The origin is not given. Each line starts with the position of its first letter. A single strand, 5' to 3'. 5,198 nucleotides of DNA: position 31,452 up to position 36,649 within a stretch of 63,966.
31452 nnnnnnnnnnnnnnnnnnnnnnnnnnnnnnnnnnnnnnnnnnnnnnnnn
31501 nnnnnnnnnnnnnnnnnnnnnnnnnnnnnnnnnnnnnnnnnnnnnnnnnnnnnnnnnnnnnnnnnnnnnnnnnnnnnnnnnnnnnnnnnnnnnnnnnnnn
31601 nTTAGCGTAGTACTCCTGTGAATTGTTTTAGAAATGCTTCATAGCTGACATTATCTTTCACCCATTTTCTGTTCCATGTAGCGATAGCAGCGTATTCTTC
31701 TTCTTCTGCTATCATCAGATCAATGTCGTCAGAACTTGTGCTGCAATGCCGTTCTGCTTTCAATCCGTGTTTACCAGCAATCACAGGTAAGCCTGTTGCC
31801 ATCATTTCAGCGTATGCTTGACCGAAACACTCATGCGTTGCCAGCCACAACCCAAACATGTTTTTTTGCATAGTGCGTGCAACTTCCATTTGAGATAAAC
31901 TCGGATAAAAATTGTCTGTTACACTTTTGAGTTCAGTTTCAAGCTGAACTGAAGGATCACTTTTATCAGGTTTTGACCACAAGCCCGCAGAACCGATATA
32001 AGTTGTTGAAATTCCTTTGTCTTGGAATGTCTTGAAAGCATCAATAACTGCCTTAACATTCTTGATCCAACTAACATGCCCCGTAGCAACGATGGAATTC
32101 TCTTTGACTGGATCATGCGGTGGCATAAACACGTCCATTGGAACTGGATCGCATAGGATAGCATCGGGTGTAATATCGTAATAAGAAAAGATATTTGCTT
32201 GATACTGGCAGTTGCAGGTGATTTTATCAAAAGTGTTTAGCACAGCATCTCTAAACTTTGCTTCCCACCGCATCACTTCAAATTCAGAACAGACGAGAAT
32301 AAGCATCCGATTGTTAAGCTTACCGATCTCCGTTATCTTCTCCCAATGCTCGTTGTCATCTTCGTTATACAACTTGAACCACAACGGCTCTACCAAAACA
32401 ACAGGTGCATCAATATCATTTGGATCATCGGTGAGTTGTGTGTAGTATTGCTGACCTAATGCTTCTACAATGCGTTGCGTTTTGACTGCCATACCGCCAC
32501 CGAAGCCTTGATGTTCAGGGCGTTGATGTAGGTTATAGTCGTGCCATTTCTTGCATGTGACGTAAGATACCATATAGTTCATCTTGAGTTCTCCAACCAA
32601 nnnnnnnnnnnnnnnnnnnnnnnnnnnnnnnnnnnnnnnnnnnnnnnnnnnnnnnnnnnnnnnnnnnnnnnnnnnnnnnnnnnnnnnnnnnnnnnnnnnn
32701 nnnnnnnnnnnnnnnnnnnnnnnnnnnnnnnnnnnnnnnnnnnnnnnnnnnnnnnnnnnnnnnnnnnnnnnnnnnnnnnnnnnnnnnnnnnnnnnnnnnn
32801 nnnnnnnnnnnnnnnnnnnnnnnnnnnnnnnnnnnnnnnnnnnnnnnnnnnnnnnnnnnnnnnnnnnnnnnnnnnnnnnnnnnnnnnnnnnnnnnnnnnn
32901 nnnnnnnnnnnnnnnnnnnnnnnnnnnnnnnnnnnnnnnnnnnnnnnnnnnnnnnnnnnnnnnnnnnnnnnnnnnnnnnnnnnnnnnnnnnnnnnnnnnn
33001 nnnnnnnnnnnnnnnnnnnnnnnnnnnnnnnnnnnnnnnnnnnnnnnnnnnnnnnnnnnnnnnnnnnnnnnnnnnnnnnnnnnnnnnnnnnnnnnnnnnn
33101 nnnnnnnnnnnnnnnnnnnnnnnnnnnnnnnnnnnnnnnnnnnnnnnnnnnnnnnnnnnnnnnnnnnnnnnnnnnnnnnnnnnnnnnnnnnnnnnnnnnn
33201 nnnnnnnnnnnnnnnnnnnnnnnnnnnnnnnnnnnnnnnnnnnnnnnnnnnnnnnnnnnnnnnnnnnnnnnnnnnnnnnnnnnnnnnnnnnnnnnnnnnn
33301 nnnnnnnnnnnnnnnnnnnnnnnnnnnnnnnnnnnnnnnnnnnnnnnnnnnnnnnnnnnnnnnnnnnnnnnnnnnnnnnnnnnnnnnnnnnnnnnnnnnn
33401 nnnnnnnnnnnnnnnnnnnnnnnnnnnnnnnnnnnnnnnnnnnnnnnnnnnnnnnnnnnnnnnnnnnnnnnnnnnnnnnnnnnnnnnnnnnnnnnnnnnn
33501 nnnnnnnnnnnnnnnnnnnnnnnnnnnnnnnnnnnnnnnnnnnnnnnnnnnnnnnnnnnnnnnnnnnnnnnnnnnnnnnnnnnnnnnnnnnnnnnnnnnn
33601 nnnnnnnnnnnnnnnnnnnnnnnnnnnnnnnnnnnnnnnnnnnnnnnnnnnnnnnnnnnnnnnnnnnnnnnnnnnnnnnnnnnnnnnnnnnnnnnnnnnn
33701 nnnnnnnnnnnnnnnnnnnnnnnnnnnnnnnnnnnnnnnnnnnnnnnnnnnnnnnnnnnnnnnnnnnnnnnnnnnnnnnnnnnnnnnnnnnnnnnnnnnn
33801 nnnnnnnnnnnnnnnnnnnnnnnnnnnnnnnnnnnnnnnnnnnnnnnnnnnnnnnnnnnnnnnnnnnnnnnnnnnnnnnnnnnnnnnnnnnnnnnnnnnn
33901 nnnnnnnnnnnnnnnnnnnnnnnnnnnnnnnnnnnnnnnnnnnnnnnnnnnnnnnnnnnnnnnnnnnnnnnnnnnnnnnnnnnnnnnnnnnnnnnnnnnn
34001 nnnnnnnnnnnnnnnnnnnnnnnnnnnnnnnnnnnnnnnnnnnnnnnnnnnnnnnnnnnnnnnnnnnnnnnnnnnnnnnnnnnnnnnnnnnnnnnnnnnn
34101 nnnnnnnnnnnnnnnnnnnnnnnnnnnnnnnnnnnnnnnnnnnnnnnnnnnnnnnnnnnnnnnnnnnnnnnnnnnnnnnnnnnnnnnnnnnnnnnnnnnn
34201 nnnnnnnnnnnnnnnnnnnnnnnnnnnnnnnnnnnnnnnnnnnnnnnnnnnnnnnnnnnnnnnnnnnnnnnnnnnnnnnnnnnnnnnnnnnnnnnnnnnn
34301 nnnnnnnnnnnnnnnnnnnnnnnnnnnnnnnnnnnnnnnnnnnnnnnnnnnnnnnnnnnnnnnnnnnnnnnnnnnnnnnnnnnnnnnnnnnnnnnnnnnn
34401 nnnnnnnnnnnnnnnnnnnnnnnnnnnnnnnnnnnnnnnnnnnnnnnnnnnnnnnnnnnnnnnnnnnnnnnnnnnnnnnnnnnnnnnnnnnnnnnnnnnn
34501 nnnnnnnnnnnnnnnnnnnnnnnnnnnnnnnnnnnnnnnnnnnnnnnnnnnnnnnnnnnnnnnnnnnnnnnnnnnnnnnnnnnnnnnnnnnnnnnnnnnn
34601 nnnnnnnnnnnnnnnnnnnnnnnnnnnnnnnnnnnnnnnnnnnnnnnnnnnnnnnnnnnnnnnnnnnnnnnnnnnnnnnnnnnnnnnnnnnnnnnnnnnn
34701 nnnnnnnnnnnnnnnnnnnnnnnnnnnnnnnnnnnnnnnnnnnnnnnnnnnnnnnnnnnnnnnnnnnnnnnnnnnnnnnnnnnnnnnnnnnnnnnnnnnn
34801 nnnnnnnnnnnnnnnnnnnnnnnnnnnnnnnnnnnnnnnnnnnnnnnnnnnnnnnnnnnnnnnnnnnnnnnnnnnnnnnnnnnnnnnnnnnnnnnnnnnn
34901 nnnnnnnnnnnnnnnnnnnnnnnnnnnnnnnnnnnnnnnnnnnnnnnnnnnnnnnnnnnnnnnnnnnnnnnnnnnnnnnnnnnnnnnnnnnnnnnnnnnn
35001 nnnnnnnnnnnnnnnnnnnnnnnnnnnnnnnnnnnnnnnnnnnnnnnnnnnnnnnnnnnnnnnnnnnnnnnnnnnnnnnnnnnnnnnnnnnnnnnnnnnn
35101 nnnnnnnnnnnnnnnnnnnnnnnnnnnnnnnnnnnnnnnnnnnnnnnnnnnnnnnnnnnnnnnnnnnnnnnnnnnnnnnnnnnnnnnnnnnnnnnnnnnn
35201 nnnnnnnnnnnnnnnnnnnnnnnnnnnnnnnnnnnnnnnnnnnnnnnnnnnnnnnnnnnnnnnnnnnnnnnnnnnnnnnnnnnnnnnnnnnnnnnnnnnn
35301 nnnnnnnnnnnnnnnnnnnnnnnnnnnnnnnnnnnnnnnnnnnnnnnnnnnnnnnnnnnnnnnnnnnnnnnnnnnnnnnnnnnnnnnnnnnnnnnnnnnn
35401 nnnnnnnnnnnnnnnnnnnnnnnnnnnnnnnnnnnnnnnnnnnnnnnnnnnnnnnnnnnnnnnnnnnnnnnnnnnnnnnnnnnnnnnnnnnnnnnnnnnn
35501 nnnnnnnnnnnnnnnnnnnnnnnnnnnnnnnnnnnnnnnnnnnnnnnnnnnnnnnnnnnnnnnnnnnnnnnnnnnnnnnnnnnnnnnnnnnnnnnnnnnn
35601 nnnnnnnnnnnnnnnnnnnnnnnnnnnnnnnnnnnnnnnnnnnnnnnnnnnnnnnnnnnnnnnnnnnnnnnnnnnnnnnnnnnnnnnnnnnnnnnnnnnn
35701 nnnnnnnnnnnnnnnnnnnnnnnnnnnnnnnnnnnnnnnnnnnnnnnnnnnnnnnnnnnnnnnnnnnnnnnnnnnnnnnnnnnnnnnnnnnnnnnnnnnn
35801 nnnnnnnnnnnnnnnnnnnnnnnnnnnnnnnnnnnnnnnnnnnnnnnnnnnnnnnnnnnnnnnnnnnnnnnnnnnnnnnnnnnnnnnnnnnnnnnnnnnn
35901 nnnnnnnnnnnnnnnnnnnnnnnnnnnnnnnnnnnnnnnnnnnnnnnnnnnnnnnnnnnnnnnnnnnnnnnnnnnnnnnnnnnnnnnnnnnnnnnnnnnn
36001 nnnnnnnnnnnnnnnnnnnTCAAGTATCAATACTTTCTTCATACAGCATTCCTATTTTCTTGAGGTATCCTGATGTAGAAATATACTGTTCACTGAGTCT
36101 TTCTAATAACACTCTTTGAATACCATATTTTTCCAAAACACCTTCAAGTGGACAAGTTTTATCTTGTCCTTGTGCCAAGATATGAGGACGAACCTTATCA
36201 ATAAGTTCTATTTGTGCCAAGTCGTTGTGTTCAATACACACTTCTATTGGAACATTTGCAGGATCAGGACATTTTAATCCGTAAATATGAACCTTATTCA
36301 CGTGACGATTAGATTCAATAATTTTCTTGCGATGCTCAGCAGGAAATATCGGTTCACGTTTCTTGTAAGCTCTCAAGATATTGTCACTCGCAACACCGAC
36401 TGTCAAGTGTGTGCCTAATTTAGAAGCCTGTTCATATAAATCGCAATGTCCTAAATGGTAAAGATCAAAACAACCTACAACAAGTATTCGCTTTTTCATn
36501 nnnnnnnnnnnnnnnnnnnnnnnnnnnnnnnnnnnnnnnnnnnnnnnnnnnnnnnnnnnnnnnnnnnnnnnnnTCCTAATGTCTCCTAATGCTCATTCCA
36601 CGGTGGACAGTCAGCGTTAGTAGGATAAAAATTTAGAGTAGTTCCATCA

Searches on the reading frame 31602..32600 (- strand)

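Call 42: search_protein_families(library=phrogs, proteins=[window:31602-32600:-], max_evalue=0.01)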
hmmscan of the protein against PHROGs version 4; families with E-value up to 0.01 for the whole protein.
window:31602-32600:- (332 aa): 3 families
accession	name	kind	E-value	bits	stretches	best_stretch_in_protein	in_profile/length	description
phrog_2170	-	moron, auxiliary metabolic gene and host takeover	2.2e-08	34.6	1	95-279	106-287/374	glycosyltransferase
phrog_30253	-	moron, auxiliary metabolic gene and host takeover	0.0017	18.3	1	174-277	221-318/488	glycosyltransferase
phrog_4356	-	moron, auxiliary metabolic gene and host takeover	0.0098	16.2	0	229-291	176-238/307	glycosyltransferase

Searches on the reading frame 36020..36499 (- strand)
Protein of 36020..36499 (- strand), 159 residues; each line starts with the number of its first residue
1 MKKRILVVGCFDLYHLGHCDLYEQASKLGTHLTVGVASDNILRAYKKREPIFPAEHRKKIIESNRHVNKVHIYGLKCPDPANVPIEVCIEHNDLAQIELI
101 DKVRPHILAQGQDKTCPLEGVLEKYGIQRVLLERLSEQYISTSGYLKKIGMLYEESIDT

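Call 74: search_protein_families(library=phrogs, proteins=[window:36020-36499:-], max_evalue=0.01)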
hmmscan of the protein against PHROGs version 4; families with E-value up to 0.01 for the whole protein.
window:36020-36499:- (159 aa): 1 family
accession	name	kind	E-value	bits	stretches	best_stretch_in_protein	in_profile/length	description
phrog_7878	-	other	7.8e-15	56.1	1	3-74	2-73/131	bifunctional heptose 7-phosphate kinase/heptose 1-phosphate adenyltransferase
